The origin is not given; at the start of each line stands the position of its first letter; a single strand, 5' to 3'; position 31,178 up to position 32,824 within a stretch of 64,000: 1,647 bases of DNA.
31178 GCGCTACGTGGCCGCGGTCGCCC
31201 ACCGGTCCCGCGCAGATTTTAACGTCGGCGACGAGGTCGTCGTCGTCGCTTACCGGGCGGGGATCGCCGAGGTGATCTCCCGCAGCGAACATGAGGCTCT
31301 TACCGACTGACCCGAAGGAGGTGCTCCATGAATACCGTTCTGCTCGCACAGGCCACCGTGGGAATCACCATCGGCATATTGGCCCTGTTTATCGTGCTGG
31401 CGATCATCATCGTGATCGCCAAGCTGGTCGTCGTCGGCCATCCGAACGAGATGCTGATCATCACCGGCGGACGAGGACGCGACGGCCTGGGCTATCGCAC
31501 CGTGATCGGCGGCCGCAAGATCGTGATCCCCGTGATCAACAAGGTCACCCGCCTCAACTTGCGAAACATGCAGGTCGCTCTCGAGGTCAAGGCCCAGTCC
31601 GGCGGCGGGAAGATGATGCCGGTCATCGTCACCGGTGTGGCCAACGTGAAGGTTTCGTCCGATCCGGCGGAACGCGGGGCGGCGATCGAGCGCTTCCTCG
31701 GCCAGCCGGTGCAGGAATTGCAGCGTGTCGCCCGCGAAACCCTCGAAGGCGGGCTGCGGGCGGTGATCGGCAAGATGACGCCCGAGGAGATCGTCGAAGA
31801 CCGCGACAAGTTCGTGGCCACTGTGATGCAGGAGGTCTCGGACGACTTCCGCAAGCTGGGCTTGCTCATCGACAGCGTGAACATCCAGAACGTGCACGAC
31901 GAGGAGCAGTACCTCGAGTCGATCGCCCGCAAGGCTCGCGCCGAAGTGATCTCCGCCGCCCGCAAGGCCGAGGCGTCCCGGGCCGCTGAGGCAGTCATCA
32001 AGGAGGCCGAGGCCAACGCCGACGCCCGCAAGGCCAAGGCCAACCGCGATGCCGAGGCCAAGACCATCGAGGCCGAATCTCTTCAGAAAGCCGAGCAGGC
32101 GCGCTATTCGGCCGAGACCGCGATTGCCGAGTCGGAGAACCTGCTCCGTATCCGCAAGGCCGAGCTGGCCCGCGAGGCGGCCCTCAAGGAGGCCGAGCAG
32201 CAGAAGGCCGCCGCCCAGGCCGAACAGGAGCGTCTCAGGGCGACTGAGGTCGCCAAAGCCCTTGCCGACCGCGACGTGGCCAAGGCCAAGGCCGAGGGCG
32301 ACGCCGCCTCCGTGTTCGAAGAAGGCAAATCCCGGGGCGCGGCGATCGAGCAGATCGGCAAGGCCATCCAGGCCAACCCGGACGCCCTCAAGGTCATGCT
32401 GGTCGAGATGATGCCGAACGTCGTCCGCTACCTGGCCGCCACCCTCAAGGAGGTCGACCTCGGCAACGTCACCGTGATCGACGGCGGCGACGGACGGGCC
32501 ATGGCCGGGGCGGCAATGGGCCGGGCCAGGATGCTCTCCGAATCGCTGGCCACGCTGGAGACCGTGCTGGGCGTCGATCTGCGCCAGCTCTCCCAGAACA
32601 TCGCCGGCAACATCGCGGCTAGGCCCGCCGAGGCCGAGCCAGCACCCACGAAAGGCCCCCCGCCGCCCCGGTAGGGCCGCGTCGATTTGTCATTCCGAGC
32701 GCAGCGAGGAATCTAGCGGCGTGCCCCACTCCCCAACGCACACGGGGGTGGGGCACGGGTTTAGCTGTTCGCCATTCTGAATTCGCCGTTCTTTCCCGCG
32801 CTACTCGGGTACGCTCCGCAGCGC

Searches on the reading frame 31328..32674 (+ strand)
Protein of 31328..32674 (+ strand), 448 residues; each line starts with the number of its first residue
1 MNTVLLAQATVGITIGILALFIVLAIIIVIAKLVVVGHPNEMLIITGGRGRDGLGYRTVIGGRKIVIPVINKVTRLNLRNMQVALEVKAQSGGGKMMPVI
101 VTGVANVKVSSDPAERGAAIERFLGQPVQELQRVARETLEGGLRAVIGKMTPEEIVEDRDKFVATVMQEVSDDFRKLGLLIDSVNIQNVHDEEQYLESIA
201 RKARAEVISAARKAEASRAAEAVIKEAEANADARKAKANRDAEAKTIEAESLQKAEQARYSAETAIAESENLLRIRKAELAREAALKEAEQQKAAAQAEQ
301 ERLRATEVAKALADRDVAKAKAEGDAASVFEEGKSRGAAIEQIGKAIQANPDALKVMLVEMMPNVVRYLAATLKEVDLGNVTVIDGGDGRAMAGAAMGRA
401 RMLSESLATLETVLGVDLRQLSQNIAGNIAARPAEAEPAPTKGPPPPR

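Call 13: search_protein_families(library=pfam, proteins=[window:31328-32674:+])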
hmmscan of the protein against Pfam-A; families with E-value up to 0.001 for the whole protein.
window:31328-32674:+ (448 aa): 1 family
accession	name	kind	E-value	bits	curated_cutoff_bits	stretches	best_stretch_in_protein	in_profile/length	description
PF01145.31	Band_7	-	1.1e-16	61.9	23.6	1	38-217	4-173/176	SPFH domain / Band 7 family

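Call 14: find_encoding_contigs(protein=window:31328-32674:+, flank=4000, max_places=6)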
Protein window:31328-32674:+ (448 aa): 9 contigs read that carry it; 6 places shown.
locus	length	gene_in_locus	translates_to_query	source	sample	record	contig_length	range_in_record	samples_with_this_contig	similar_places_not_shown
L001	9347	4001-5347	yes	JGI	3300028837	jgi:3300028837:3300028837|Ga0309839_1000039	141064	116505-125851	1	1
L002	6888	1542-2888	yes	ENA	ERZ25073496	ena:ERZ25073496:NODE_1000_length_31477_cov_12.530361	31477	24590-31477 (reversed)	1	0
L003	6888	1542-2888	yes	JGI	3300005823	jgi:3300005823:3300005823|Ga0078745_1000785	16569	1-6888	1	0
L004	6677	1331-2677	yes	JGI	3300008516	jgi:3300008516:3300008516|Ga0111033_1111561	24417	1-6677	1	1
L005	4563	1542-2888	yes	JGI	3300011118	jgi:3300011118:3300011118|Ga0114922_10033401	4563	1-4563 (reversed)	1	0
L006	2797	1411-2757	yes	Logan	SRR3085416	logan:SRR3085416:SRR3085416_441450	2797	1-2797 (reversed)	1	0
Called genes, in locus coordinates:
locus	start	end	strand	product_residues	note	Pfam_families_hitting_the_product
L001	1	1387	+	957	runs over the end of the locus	-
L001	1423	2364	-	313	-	-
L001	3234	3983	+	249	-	PF25842:NfeD_TM (faint)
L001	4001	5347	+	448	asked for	PF01145:Band_7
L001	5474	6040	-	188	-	PF00578:AhpC-TSA, PF08534:Redoxin, PF00255:GSHPx (weak), PF00085:Thioredoxin (weak), PF13905:Thioredoxin_8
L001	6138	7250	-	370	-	PF22612:GH113, PF13547:GTA_TIM (faint)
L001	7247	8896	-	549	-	PF01663:Phosphodiest, PF00884:Sulfatase (weak)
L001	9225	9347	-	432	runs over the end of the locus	PF00079:Serpin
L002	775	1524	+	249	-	PF25842:NfeD_TM (faint)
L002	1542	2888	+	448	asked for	PF01145:Band_7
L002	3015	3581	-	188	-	PF00578:AhpC-TSA, PF08534:Redoxin, PF00255:GSHPx (weak), PF00085:Thioredoxin (weak), PF13905:Thioredoxin_8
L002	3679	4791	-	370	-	PF22612:GH113, PF13547:GTA_TIM (faint)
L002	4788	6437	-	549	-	PF01663:Phosphodiest, PF00884:Sulfatase (weak)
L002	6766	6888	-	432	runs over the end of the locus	PF00079:Serpin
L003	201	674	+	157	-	-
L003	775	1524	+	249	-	PF25842:NfeD_TM (faint)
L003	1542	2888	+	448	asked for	PF01145:Band_7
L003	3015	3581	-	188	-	PF00578:AhpC-TSA, PF08534:Redoxin, PF00255:GSHPx (weak), PF00085:Thioredoxin (weak), PF13905:Thioredoxin_8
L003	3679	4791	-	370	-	PF22612:GH113, PF13547:GTA_TIM (faint)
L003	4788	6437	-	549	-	PF01663:Phosphodiest, PF00884:Sulfatase (weak)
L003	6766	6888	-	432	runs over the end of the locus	PF00079:Serpin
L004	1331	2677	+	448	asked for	PF01145:Band_7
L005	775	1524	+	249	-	PF25842:NfeD_TM (faint)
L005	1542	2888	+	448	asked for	PF01145:Band_7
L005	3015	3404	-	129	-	PF00255:GSHPx (weak), PF00578:AhpC-TSA, PF08534:Redoxin, PF00085:Thioredoxin (weak), PF13098:Thioredoxin_2 (weak), PF13905:Thioredoxin_8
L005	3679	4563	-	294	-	?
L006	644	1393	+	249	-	PF25842:NfeD_TM (faint)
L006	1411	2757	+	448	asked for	PF01145:Band_7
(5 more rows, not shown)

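Call 15: find_homologous_proteins(query=window:31328-32674:+, max_evalue=1e-20)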
Query window:31328-32674:+ (448 aa): 628 proteins with E <= 1e-20 among 8000 candidates; the best 120 are listed.
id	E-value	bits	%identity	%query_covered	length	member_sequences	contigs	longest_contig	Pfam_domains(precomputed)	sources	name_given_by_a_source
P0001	2.2e-267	904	100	100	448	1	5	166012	PF01145.32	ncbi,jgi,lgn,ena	-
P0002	2.0e-266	901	100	100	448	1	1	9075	PF01145.32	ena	-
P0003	1.5e-250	849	95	100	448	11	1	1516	PF01145.32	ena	-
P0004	7.6e-246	833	92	100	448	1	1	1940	PF01145.32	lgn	-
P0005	1.8e-244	829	92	99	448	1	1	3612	PF01145.32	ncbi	-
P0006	9.2e-241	817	90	100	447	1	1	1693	PF01145.32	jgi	jgi:flotillin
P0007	2.1e-238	809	91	96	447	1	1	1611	PF01145.32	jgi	jgi:flotillin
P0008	7.0e-236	801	90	98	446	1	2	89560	PF01145.32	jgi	jgi:flotillin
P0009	1.2e-234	797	89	100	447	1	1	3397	PF01145.32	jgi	jgi:flotillin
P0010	5.9e-220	748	84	98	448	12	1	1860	PF01145.32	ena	-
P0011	1.7e-214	730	83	96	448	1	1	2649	PF01145.32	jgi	jgi:flotillin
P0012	1.1e-213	728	86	91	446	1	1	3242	PF01145.32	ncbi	ncbi:MAG: SPFH domain-containing protein [Planctomycetota bacterium]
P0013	3.0e-213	726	83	96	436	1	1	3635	PF01145.32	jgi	jgi:flotillin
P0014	6.2e-211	719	81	98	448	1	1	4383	PF01145.32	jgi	-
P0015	1.8e-206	704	81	96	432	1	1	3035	PF01145.32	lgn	-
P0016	2.6e-205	700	80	97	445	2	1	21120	PF01145.32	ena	-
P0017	5.5e-204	696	83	90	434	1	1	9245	PF01145.32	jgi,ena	-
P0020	2.8e-201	687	82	92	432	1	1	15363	PF01145.32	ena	-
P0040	3.0e-193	660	80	92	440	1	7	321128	PF01145.32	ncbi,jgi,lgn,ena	jgi:flotillin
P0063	1.9e-189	648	75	98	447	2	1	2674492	PF01145.32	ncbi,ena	-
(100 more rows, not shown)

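Call 16: find_encoding_contigs(protein=P0008, flank=5000, max_places=3)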
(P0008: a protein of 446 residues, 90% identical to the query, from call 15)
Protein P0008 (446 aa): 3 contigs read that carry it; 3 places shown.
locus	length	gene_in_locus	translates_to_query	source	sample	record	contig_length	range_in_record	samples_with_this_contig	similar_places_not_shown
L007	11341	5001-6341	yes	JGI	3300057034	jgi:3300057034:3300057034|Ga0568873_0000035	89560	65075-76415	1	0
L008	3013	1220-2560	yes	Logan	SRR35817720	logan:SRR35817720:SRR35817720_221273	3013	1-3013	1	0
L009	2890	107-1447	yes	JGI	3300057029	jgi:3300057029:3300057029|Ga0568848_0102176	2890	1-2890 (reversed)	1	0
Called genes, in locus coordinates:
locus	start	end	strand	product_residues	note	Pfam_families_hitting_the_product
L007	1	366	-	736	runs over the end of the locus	PF03717:PBP_dimer, PF00905:Transpeptidase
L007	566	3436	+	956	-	-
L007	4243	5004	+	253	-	PF25842:NfeD_TM (faint)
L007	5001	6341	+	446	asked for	PF01145:Band_7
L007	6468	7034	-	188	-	PF00578:AhpC-TSA, PF08534:Redoxin, PF00085:Thioredoxin (weak), PF13098:Thioredoxin_2 (weak), PF13905:Thioredoxin_8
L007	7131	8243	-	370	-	PF22612:GH113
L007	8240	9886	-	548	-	PF01663:Phosphodiest, PF00884:Sulfatase (faint)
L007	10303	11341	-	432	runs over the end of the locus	PF00079:Serpin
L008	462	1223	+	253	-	PF25842:NfeD_TM (faint)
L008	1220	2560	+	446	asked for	PF01145:Band_7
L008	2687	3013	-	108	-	?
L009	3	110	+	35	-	?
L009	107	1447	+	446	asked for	PF01145:Band_7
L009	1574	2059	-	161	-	PF00578:AhpC-TSA, PF08534:Redoxin, PF00085:Thioredoxin (weak), PF13098:Thioredoxin_2 (weak), PF13905:Thioredoxin_8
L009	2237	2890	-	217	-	?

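Call 17: find_encoding_contigs(protein=P0040, flank=5000, max_places=3)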
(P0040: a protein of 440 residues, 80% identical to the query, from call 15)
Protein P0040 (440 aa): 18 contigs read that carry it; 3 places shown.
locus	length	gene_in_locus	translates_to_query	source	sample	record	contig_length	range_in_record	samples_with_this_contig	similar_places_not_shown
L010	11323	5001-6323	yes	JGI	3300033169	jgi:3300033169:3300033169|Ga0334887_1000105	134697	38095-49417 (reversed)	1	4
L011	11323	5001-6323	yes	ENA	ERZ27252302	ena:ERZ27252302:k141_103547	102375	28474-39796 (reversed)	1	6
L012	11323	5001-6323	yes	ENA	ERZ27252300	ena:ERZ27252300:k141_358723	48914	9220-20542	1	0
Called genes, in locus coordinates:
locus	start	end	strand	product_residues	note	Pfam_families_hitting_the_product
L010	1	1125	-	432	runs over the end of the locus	PF03952:Enolase_N, PF00113:Enolase_C, PF13378:MR_MLE_C (faint)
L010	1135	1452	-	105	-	-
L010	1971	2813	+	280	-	PF01435:Peptidase_M48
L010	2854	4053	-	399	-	-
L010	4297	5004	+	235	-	PF25842:NfeD_TM (faint)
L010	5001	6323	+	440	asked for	PF01145:Band_7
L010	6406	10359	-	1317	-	PF07517:SecA_DEAD, PF01043:SecA_PP_bind, PF21090:P-loop_SecA, PF07516:SecA_SW, PF02810:SEC-C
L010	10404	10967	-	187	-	PF08207:EFP_N, PF01132:EFP, PF09285:Elong-fact-P_C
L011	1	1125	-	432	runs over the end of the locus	PF03952:Enolase_N, PF00113:Enolase_C, PF13378:MR_MLE_C (faint)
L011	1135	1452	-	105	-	-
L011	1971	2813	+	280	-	PF01435:Peptidase_M48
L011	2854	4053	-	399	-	-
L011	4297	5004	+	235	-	PF25842:NfeD_TM (faint)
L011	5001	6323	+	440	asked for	PF01145:Band_7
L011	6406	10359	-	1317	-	PF07517:SecA_DEAD, PF01043:SecA_PP_bind, PF21090:P-loop_SecA, PF07516:SecA_SW, PF02810:SEC-C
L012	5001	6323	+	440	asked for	PF01145:Band_7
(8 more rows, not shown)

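Call 18: find_encoding_contigs(protein=P0063, flank=5000, max_places=3)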
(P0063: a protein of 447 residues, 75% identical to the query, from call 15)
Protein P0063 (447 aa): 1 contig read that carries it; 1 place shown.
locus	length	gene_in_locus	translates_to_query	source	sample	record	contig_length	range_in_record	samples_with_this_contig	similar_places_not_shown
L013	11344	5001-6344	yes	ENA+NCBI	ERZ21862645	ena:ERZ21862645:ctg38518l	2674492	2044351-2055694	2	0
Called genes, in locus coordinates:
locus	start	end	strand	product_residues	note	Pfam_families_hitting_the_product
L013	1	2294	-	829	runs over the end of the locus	PF00069:Pkinase, PF01636:APH (faint), PF07714:PK_Tyr_Ser-Thr, PF03109:ABC1 (weak), PF13428:TPR_14 (faint), PF07719:TPR_2 (faint), PF13432:TPR_16 (faint), PF14559:TPR_19 (faint), +1 more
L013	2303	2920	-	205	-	PF08281:Sigma70_r4_2, PF04545:Sigma70_r4 (weak)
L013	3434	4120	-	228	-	PF20244:DUF6599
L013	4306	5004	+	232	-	-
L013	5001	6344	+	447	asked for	PF01145:Band_7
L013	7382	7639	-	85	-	-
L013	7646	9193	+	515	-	PF09861:Lar_N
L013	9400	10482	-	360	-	PF01112:Asparaginase_2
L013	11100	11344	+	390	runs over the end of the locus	-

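Call 21: find_encoding_contigs(protein=P0017, flank=4000, max_places=3)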
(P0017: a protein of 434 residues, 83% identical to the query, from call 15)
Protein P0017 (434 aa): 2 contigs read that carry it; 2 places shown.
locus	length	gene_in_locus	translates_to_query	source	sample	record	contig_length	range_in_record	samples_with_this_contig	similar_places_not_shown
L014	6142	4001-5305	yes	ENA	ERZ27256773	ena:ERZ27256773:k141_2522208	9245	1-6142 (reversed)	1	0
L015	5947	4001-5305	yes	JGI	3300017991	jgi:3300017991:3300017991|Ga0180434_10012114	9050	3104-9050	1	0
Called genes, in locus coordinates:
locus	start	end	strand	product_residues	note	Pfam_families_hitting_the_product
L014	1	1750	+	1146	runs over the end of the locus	PF12704:MacB_PCD, PF02687:FtsX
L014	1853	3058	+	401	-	PF13360:PQQ_2, PF13570:Beta-prop_ACSF4, PF13360:PQQ_2, PF01011:PQQ (faint)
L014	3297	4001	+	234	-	PF25842:NfeD_TM (faint)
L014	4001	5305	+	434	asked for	PF01145:Band_7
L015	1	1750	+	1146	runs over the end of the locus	PF12704:MacB_PCD, PF02687:FtsX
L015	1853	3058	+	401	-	PF13360:PQQ_2, PF13570:Beta-prop_ACSF4, PF13360:PQQ_2, PF01011:PQQ (faint)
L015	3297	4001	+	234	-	PF25842:NfeD_TM (faint)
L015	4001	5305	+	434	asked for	PF01145:Band_7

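Call 22: find_encoding_contigs(protein=P0020, flank=4000, max_places=3)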
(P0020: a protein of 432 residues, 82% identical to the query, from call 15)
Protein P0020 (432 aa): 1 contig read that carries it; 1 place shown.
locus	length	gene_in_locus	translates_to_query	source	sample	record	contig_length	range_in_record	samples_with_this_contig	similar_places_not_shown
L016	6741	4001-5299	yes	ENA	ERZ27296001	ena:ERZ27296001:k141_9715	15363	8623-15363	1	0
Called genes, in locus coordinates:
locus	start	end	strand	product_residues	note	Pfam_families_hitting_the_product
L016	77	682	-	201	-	PF21176:RecR_HhH, PF02132:RecR_ZnF, PF01751:Toprim, PF13662:Toprim_4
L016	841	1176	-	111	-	PF02575:YbaB_DNA_bd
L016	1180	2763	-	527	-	PF05496:RuvB_N (faint), PF13177:DNA_pol3_delta2, PF00004:AAA, PF13401:AAA_22, PF22608:DNAX_ATPase_lid, PF12169:DNA_pol3_gamma3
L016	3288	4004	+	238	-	PF25842:NfeD_TM (faint)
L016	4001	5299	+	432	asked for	PF01145:Band_7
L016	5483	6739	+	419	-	?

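Call 23: find_encoding_contigs(protein=P0016, flank=4000, max_places=3)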
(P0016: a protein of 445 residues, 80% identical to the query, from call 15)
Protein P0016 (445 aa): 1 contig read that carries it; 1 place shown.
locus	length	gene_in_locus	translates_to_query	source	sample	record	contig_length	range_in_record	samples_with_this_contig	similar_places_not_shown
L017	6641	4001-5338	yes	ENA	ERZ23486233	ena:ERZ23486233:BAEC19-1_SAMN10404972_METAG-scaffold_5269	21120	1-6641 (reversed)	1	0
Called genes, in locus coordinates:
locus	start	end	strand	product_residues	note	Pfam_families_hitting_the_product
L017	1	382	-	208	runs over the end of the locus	PF01250:Ribosomal_S6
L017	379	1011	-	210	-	PF01195:Pept_tRNA_hydro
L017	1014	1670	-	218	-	PF01386:Ribosomal_L25p, PF14693:Ribosomal_TL5_C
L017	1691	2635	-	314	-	PF13793:Pribosyltran_N, PF00156:Pribosyltran, PF14681:UPRTase (weak), PF14572:Pribosyl_synth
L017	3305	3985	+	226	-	PF25842:NfeD_TM (faint)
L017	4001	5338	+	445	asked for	PF01145:Band_7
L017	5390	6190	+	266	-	-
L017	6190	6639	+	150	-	?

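Call 39: find_encoding_contigs(protein=P0014, flank=4000, max_places=3)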
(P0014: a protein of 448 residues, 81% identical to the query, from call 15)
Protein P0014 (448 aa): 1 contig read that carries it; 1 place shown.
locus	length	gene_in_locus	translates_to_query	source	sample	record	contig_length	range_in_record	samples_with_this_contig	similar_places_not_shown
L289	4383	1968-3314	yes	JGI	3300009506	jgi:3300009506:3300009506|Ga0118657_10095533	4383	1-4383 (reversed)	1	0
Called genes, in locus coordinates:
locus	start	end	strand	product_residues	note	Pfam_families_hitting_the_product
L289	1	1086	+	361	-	PF04455:Saccharop_dh_N, PF21571:ArgZ-like_C_1st, PF21570:ArgZ-like_C_2nd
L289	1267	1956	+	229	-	PF25842:NfeD_TM (faint)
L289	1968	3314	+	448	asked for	PF01145:Band_7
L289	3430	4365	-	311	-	PF08534:Redoxin, PF00255:GSHPx (weak), PF00578:AhpC-TSA, PF00085:Thioredoxin, PF13098:Thioredoxin_2 (weak), PF13905:Thioredoxin_8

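Call 40: find_encoding_contigs(protein=P0012, flank=4000, max_places=3)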
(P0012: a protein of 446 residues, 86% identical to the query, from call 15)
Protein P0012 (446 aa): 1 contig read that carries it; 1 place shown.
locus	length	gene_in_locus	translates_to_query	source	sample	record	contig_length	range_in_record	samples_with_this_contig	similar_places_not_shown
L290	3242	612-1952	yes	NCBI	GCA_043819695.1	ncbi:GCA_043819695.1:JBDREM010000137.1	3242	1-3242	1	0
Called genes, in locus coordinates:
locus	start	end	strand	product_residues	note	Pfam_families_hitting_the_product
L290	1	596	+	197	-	PF25842:NfeD_TM (weak)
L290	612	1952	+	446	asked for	PF01145:Band_7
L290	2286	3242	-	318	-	PF00144:Beta-lactamase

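Call 41: find_encoding_contigs(protein=P0005, flank=4000, max_places=3)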
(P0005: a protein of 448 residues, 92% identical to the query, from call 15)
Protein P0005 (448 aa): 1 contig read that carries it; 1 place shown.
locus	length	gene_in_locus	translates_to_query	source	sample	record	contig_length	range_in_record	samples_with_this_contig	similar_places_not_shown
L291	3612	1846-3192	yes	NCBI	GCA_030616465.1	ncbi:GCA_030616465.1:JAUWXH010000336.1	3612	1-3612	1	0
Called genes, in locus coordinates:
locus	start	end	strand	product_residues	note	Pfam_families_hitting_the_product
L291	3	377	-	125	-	?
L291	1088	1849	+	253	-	PF25842:NfeD_TM (faint)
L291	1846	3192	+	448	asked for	PF01145:Band_7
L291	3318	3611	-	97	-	?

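Call 42: find_encoding_contigs(protein=P0009, flank=4000, max_places=3)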
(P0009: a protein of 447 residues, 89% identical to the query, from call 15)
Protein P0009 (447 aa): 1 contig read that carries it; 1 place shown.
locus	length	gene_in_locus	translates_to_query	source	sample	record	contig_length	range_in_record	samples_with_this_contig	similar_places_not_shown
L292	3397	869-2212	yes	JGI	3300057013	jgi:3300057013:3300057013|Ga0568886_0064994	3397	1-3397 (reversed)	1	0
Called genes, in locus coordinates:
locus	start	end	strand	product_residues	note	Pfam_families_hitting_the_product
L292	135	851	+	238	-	PF25842:NfeD_TM (faint)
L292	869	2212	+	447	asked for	PF01145:Band_7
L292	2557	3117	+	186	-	-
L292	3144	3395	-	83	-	?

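Call 71: find_encoding_contigs(protein=P0013, flank=4000, max_places=3)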
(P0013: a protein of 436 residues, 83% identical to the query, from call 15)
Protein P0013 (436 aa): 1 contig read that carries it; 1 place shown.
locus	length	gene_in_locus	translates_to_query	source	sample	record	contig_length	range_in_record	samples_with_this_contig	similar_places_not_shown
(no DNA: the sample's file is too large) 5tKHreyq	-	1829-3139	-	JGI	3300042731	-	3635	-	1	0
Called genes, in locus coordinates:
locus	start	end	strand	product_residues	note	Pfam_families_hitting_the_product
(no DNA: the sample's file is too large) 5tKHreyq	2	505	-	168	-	?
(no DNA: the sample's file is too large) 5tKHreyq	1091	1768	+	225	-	PF25842:NfeD_TM (faint)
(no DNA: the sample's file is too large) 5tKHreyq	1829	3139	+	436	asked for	PF01145:Band_7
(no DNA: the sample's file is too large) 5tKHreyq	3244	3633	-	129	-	?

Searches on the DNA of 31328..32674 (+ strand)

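Call 19: search_rna_families(sources=[L001, L002, L003, L004, L005, L006, L007, L008, L010, L013], threshold=gathering)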
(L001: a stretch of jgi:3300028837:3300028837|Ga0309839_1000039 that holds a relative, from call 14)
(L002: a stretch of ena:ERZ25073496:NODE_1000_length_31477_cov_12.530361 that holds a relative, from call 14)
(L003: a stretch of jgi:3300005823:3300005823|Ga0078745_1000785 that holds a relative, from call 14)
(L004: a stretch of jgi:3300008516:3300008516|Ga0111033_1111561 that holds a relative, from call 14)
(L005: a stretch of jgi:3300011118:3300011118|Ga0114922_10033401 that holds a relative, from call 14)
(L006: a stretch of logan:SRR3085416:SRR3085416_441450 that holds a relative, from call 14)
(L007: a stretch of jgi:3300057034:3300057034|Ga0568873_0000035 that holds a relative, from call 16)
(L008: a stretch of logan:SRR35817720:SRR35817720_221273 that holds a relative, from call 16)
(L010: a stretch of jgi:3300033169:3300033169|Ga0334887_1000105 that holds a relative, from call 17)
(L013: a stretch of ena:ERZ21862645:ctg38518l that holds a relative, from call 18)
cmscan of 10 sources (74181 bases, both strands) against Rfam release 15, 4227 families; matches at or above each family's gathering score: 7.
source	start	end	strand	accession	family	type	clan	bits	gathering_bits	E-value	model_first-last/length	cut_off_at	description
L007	3580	4078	-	RF00010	RNaseP_bact_a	Gene; ribozyme;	CL00002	275.8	100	6.8e-89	1-367/367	no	Bacterial RNase P class A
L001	2391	2943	-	RF00010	RNaseP_bact_a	Gene; ribozyme;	CL00002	254.9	100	8.1e-82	1-367/367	no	Bacterial RNase P class A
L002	1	484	-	RF00010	RNaseP_bact_a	Gene; ribozyme;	CL00002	201.7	100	8.4e-64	1-304/367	3'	Bacterial RNase P class A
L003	1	484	-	RF00010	RNaseP_bact_a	Gene; ribozyme;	CL00002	201.7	100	8.4e-64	1-304/367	3'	Bacterial RNase P class A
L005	1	484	-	RF00010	RNaseP_bact_a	Gene; ribozyme;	CL00002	201.7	100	8.4e-64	1-304/367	3'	Bacterial RNase P class A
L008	1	297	-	RF00010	RNaseP_bact_a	Gene; ribozyme;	CL00002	122.9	100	4.5e-37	1-176/367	3'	Bacterial RNase P class A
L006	1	353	-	RF00010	RNaseP_bact_a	Gene; ribozyme;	CL00002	106.3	100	2e-31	1-176/367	3'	Bacterial RNase P class A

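Call 24: search_rna_families(sources=[L014, L016, L017, L011, L012], threshold=gathering)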
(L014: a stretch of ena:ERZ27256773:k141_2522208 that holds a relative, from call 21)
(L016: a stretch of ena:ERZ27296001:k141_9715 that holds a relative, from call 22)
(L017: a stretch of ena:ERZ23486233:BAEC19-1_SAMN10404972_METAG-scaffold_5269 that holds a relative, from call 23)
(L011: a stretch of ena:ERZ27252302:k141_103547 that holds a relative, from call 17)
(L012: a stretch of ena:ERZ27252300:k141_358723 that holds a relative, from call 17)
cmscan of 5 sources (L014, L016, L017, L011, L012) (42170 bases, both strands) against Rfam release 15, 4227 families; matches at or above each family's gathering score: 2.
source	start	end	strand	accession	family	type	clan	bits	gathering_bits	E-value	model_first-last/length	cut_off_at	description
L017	2752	2822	-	RF00005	tRNA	Gene; tRNA;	CL00001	61.6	29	4.2e-11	1-71/71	no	tRNA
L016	2901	2998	-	RF00169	Bacteria_small_SRP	Gene;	CL00003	50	40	4.5e-08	1-97/97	no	Bacterial small signal recognition particle RNA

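Call 43: search_rna_families(sources=[L291, L289, L292, L290], threshold=gathering)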
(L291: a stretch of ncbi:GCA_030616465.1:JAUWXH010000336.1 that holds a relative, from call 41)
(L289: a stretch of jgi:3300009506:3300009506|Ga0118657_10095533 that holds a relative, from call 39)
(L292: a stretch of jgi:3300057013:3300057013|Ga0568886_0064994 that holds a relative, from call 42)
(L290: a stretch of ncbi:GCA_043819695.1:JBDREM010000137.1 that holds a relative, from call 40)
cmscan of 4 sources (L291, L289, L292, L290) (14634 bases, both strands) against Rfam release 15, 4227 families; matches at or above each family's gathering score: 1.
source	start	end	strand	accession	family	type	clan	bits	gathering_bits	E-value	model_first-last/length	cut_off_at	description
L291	402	867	-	RF00010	RNaseP_bact_a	Gene; ribozyme;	CL00002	269.8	100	1.4e-87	1-367/367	no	Bacterial RNase P class A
